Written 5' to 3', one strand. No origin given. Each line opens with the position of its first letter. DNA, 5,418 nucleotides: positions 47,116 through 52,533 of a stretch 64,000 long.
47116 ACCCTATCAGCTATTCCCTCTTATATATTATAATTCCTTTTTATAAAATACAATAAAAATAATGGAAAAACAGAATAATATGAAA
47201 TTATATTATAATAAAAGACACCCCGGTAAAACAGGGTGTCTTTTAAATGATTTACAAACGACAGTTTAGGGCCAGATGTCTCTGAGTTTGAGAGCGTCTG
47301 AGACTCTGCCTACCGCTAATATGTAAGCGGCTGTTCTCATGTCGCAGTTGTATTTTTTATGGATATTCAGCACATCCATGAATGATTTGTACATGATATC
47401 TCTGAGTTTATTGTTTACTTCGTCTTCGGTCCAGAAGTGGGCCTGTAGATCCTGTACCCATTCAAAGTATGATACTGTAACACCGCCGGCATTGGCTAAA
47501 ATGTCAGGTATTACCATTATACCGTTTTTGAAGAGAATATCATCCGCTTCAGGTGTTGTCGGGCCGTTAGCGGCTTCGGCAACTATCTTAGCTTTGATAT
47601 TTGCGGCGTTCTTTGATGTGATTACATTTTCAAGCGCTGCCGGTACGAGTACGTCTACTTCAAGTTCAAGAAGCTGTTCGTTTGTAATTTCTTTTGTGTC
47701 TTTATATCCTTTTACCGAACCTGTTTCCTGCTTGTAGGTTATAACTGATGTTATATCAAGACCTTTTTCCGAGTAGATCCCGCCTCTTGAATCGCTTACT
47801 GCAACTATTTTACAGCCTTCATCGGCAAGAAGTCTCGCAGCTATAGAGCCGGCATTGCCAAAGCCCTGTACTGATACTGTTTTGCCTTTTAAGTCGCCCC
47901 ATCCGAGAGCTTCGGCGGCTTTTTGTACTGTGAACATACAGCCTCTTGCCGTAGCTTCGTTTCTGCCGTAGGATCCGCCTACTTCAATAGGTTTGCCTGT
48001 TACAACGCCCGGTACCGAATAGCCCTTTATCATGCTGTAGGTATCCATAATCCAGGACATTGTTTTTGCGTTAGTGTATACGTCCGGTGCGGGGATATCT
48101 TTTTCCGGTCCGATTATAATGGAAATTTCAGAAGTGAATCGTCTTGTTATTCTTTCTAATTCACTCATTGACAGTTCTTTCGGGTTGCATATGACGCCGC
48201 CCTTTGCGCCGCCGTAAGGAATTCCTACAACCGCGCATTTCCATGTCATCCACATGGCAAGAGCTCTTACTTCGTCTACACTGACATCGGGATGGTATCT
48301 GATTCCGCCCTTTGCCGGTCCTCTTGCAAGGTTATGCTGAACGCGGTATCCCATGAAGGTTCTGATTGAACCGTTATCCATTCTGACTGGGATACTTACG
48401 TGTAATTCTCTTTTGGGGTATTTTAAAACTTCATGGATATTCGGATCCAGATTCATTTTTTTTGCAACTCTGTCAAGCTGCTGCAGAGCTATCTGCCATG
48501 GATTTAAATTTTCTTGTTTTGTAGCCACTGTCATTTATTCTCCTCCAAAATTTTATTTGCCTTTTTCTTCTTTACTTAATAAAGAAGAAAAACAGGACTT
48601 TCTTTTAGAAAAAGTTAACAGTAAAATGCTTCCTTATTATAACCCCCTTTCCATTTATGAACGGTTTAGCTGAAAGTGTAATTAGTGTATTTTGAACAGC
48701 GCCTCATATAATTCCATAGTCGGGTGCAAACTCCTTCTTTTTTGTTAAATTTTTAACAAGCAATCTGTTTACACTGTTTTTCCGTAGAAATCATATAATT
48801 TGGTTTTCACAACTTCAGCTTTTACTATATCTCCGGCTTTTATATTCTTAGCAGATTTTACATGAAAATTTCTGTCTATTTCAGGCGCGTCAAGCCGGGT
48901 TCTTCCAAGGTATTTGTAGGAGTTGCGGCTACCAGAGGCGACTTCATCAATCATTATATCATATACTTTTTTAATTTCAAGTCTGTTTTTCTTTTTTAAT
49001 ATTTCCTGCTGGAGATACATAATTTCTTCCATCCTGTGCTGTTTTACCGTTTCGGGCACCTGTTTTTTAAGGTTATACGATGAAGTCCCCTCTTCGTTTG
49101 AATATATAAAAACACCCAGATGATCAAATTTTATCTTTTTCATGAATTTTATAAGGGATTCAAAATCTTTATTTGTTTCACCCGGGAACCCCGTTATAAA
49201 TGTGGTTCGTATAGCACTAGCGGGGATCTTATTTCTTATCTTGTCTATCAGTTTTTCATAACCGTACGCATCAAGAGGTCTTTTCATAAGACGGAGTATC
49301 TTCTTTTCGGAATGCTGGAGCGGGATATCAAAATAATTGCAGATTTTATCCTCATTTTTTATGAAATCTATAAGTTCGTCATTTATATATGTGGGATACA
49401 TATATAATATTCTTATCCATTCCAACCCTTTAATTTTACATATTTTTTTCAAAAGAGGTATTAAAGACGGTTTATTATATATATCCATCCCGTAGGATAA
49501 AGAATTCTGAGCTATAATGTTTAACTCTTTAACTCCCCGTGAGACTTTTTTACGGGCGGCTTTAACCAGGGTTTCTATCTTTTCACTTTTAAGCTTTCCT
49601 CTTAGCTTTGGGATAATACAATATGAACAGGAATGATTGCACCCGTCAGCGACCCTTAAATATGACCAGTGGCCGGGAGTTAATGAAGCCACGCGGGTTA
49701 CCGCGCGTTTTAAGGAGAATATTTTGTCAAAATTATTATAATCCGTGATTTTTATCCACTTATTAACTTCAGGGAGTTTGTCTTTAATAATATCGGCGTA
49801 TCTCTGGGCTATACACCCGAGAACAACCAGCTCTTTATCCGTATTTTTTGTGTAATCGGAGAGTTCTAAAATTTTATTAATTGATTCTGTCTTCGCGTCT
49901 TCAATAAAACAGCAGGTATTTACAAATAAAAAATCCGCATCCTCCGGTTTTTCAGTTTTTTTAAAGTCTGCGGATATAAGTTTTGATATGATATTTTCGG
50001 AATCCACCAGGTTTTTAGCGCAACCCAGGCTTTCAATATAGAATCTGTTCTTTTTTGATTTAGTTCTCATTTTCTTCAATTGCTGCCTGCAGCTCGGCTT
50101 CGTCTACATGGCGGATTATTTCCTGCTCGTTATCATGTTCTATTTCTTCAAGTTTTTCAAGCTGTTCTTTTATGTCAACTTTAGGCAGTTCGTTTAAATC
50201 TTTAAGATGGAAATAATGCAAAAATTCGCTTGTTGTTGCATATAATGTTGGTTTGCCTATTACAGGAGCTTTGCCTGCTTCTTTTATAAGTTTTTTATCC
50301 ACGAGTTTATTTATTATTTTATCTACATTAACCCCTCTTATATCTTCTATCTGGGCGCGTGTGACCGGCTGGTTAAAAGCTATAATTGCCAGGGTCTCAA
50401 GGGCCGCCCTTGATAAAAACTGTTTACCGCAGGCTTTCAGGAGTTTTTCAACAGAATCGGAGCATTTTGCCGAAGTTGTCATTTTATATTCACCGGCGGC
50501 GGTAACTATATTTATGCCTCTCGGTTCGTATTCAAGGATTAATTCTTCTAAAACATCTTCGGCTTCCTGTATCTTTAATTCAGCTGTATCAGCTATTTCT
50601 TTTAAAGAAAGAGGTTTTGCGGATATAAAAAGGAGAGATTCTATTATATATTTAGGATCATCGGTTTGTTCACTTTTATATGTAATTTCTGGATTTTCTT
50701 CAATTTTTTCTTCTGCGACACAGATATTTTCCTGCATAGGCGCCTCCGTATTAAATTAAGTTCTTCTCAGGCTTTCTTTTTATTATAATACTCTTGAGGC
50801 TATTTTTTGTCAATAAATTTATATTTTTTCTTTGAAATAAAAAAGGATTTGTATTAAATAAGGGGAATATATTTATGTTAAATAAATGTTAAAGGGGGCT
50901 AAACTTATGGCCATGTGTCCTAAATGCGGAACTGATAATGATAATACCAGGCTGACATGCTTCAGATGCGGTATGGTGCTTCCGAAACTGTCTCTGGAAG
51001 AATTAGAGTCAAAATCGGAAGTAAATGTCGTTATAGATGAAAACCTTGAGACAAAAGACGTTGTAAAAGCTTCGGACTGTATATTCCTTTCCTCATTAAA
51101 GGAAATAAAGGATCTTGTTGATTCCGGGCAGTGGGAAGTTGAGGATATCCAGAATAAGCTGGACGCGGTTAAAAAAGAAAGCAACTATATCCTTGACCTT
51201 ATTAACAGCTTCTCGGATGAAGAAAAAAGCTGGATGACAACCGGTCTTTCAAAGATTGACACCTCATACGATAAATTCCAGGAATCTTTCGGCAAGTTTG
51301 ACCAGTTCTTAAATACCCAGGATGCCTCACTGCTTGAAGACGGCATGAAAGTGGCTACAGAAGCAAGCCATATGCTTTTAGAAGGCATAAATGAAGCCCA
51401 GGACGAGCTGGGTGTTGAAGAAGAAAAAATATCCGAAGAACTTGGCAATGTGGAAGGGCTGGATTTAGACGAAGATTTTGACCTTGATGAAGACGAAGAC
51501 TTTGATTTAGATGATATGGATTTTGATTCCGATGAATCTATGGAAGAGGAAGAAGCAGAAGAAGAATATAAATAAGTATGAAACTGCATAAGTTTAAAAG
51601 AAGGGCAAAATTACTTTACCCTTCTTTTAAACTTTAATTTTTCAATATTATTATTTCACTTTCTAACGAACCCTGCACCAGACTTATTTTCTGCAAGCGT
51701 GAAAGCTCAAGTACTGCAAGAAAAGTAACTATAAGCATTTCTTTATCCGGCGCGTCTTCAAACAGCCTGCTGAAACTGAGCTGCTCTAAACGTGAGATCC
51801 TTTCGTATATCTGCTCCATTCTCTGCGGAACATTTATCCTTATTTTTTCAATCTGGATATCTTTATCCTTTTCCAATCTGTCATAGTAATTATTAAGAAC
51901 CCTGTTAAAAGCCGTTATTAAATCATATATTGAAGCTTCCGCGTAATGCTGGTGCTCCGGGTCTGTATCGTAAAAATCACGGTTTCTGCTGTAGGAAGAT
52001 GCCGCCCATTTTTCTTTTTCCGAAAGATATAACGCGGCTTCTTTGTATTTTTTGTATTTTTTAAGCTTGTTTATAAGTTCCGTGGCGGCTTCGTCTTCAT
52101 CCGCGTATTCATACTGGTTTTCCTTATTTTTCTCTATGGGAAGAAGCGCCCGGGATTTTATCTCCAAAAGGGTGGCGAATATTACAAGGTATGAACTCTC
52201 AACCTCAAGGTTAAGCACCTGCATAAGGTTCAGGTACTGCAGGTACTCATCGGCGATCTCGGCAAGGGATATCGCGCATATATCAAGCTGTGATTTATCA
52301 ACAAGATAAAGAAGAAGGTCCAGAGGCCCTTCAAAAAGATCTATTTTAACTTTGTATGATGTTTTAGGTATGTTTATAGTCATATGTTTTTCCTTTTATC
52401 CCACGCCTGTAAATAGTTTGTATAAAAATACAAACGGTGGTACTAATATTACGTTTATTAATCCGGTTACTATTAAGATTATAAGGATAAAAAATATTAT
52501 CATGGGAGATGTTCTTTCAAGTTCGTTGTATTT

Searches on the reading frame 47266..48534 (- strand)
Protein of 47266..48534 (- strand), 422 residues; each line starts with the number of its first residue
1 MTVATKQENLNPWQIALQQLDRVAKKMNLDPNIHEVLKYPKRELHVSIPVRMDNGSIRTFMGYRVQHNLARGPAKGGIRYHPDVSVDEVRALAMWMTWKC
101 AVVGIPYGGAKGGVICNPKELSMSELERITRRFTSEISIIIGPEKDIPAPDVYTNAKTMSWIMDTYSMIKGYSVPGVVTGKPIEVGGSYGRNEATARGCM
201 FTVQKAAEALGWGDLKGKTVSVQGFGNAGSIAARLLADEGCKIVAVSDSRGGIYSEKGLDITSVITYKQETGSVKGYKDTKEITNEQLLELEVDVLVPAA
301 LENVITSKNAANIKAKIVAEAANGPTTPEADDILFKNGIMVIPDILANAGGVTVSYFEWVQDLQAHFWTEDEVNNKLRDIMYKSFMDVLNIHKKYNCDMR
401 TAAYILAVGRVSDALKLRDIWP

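Call 64: search_protein_families(library=pfam, proteins=[window:47266-48534:-], max_evalue=0.001)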
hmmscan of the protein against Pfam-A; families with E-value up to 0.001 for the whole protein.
window:47266-48534:- (422 aa): 2 families
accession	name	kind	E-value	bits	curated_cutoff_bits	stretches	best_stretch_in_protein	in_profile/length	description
PF00208.27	ELFV_dehydrog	-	3.3e-86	289.3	23.4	1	186-417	1-239/241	Glutamate/Leucine/Phenylalanine/Valine dehydrogenase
PF02812.23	ELFV_dehydrog_N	-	6.9e-60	200.9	25.3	1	40-167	1-128/129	Glu/Leu/Phe/Val dehydrogenase, dimerisation domain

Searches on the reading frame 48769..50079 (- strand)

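Call 64: search_protein_families(library=pfam, proteins=[window:48769-50079:-], max_evalue=0.001)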
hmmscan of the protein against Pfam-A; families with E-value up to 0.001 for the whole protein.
window:48769-50079:- (436 aa): 3 families
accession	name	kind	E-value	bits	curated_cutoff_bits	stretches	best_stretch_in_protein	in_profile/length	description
PF00919.26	UPF0004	-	5.4e-25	87.7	27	1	12-108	1-96/98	Uncharacterized protein family UPF0004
PF04055.27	Radical_SAM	-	2.1e-21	77.3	29.5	1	143-312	3-165/166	Radical SAM superfamily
PF18693.7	TRAM_2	-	1.1e-12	48.4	27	1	371-436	3-63/63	TRAM domain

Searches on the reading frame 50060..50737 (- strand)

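Call 64: search_protein_families(library=pfam, proteins=[window:50060-50737:-], max_evalue=0.001)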
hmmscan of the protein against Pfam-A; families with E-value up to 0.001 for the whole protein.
window:50060-50737:- (225 aa): 1 family
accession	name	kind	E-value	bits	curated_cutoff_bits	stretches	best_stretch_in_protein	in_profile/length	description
PF04079.22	SMC_ScpB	-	4.9e-53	179.4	27.4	1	31-186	2-159/160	Segregation and condensation complex subunit ScpB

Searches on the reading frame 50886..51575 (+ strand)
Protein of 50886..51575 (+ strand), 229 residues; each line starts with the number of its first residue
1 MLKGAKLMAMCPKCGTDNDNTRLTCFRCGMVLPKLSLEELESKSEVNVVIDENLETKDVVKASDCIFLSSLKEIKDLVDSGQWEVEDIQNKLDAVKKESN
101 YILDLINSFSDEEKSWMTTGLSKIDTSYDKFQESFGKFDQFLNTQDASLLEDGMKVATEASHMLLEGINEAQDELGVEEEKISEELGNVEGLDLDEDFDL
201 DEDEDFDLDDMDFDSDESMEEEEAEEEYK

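Call 64: search_protein_families(library=pfam, proteins=[window:50886-51575:+], max_evalue=0.001)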
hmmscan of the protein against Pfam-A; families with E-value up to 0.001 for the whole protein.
window:50886-51575:+ (229 aa): 3 families
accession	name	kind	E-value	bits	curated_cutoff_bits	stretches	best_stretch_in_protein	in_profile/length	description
PF00641.23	Zn_ribbon_RanBP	-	6e-05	22.7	27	1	11-29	7-25/30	Zn-finger in Ran binding protein and others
PF13240.11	Zn_Ribbon_1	-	0.00041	20.5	25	1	11-30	2-21/23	zinc-ribbon domain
PF13248.11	Zn_ribbon_3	-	0.00068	19.4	27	0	9-32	3-26/26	zinc-ribbon domain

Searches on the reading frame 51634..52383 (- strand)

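Call 64: search_protein_families(library=pfam, proteins=[window:51634-52383:-], max_evalue=0.001)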
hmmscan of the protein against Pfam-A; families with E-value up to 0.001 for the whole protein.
window:51634-52383:- (249 aa): 1 family
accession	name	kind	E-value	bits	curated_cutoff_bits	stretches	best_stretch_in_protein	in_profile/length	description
PF02616.19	SMC_ScpA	-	1.3e-36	127.2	24.6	1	27-246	1-229/232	Segregation and condensation protein ScpA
